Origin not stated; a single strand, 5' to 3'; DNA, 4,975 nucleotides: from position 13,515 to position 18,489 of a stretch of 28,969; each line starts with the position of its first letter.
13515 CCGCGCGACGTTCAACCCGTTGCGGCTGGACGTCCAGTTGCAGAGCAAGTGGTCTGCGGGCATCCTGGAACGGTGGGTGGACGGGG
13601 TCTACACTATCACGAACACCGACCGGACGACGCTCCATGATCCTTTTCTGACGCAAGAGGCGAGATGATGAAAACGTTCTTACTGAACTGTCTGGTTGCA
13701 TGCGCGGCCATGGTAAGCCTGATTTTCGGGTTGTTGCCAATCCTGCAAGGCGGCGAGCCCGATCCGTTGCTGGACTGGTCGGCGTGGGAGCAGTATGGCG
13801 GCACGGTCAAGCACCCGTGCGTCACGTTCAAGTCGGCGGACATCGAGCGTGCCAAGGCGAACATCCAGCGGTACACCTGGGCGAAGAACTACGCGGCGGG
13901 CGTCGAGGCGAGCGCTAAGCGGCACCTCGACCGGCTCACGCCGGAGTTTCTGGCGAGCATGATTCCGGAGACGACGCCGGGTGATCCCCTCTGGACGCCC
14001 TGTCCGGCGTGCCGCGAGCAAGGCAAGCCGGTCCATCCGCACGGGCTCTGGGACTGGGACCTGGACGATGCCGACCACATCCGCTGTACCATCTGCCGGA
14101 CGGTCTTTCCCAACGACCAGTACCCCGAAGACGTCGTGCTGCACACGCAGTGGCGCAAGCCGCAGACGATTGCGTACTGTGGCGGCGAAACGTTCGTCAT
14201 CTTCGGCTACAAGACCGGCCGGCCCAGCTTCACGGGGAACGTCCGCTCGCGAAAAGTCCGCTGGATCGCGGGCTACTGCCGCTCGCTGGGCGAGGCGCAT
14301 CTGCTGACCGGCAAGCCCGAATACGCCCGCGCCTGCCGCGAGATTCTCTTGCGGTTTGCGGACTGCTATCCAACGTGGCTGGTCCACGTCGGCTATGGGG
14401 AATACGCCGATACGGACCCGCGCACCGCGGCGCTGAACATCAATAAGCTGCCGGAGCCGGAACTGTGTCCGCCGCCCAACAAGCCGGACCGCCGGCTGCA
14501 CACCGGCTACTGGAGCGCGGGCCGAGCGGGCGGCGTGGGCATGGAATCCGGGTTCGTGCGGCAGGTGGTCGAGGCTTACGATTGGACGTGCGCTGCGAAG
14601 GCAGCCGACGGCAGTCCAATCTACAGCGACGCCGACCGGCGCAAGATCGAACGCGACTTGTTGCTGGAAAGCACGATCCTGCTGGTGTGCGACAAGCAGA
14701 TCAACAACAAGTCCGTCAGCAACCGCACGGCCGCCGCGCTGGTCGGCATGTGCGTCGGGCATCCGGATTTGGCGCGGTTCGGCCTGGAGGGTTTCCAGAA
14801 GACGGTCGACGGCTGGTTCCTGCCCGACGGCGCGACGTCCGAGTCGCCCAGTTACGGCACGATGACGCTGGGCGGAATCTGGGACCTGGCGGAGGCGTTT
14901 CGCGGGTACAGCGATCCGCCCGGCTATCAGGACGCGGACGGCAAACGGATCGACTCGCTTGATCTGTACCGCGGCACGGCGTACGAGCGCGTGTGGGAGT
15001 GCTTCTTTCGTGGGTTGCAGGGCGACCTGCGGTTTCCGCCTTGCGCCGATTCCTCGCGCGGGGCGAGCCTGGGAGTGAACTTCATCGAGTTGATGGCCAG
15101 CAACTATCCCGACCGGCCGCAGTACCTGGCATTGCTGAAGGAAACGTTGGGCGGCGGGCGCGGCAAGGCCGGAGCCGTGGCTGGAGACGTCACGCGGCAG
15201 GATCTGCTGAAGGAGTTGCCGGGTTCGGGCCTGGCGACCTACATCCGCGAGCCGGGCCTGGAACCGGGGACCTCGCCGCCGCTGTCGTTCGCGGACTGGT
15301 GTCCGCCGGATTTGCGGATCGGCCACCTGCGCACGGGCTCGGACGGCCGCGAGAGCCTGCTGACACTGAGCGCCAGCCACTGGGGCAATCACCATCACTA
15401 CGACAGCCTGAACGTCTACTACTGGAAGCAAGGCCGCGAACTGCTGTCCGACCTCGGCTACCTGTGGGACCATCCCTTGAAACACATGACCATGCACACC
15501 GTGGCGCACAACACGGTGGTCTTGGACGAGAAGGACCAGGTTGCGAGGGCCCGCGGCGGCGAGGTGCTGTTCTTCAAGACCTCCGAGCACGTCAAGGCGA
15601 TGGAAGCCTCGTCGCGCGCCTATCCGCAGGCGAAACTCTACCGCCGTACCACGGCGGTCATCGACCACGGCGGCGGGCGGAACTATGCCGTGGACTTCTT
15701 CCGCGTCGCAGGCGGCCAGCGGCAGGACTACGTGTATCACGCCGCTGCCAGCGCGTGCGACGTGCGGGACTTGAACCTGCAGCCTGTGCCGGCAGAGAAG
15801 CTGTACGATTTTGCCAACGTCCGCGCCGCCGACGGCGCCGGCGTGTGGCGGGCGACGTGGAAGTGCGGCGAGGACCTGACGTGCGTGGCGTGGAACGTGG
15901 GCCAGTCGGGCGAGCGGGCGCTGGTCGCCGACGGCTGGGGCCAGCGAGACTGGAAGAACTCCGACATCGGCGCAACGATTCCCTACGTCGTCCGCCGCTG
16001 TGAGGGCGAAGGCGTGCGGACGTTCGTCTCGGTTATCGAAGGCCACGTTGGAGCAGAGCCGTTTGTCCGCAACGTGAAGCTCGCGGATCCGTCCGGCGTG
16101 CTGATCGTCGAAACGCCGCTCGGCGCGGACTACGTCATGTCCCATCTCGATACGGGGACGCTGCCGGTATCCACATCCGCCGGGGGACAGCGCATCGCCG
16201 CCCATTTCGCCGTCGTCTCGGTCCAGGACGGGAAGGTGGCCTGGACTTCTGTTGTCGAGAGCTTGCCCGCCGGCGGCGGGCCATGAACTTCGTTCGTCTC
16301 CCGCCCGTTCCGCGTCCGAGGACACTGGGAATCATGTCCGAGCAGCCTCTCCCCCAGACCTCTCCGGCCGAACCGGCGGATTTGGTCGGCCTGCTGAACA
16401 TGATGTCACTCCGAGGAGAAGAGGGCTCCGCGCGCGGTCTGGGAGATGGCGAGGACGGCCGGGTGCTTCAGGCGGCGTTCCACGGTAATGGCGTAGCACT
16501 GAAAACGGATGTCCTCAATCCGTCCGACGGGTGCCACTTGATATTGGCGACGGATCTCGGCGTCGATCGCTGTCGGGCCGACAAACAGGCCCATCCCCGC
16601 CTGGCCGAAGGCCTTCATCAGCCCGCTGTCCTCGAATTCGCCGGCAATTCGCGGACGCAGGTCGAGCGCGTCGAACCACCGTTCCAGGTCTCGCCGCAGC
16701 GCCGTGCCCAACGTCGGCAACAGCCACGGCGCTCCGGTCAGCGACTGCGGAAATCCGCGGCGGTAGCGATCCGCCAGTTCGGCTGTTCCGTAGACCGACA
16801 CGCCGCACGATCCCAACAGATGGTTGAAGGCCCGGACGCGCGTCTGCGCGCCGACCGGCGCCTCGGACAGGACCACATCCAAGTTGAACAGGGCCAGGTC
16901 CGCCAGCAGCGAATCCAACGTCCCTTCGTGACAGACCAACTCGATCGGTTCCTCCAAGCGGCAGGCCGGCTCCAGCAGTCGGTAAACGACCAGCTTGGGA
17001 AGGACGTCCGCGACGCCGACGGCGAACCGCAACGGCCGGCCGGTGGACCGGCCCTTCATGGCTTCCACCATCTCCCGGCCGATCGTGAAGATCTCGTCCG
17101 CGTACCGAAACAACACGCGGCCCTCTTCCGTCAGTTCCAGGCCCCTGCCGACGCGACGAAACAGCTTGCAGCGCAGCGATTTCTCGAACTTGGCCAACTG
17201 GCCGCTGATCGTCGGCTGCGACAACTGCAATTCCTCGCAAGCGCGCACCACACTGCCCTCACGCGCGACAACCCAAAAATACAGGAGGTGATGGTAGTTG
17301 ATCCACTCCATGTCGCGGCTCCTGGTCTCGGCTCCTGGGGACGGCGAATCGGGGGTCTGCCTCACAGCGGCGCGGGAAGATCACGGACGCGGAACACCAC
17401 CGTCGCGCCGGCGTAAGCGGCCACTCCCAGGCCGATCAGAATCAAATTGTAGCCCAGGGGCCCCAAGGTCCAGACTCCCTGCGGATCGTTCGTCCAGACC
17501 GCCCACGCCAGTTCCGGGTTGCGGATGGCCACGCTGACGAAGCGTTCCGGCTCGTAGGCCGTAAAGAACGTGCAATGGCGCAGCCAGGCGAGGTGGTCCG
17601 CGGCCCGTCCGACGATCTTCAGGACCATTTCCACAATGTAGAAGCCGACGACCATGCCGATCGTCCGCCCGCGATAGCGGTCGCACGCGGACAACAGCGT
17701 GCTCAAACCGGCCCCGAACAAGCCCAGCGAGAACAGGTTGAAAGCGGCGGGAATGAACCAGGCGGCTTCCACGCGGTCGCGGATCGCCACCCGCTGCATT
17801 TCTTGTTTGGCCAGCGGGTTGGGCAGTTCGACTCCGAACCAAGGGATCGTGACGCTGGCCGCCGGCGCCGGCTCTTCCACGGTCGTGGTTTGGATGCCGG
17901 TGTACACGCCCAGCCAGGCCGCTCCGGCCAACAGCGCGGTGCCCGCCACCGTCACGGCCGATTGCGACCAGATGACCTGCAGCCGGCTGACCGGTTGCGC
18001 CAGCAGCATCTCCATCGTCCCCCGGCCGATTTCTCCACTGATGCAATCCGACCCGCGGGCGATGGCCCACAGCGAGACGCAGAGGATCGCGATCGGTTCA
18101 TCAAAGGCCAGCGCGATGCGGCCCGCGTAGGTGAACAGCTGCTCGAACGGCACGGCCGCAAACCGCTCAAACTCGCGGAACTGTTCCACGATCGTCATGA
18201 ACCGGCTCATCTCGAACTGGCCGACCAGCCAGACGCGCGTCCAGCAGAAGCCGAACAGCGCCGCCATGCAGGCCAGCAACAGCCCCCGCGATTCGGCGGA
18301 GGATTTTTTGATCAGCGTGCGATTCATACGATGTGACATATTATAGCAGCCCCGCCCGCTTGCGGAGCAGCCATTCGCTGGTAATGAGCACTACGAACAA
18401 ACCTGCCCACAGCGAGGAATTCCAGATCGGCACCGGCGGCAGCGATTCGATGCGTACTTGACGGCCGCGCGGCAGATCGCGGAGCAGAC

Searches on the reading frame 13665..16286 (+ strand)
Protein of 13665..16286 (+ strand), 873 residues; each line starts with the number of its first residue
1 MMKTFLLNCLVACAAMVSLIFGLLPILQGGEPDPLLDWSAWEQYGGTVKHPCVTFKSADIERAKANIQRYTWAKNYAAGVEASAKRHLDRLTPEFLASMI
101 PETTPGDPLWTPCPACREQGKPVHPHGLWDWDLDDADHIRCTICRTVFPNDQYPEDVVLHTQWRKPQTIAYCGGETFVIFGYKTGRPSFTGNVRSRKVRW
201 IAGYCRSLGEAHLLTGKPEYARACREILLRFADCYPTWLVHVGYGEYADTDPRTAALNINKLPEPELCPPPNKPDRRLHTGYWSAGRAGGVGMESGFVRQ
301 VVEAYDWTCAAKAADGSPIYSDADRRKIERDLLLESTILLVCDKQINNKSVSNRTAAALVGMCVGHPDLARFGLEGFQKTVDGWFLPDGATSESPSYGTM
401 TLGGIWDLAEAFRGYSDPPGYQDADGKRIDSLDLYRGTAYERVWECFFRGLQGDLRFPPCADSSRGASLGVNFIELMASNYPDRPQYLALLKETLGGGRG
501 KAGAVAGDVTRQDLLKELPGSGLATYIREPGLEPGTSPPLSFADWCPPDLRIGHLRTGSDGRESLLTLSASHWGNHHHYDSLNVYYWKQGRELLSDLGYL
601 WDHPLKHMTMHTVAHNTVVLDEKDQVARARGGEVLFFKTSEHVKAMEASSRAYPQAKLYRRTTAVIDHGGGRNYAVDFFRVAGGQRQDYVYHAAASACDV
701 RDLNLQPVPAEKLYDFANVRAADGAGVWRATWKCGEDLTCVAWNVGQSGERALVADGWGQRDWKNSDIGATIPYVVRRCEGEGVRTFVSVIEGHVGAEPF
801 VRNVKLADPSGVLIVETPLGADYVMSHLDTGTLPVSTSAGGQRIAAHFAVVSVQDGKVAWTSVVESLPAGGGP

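Call 28: search_protein_families(library=pfam, proteins=[window:13665-16286:+], max_evalue=0.001)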
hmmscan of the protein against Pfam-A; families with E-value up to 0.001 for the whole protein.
window:13665-16286:+ (873 aa): 1 family
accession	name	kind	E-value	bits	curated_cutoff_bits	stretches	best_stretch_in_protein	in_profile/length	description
PF07940.18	Hepar_II_III_C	-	4e-09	36.8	24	1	569-694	27-166/237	Heparinase II/III-like, C-terminal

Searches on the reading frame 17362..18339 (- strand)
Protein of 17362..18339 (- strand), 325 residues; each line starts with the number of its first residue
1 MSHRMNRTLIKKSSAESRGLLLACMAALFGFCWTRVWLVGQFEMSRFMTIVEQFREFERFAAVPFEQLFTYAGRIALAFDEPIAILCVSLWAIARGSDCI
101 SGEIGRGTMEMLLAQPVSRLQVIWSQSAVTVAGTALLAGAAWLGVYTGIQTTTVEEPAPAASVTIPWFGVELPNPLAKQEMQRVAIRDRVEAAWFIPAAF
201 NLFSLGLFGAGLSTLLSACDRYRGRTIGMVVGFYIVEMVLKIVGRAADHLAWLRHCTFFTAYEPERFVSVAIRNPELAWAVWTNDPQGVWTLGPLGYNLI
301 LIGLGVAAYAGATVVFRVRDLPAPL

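Call 28: search_protein_families(library=pfam, proteins=[window:17362-18339:-], max_evalue=0.001)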
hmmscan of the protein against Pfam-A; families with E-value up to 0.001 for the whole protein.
window:17362-18339:- (325 aa): 1 family
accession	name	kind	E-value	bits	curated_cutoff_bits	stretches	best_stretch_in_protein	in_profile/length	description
PF12679.13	ABC2_membrane_2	-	6e-08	32.7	27.2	1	21-151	17-146/283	ABC-2 family transporter protein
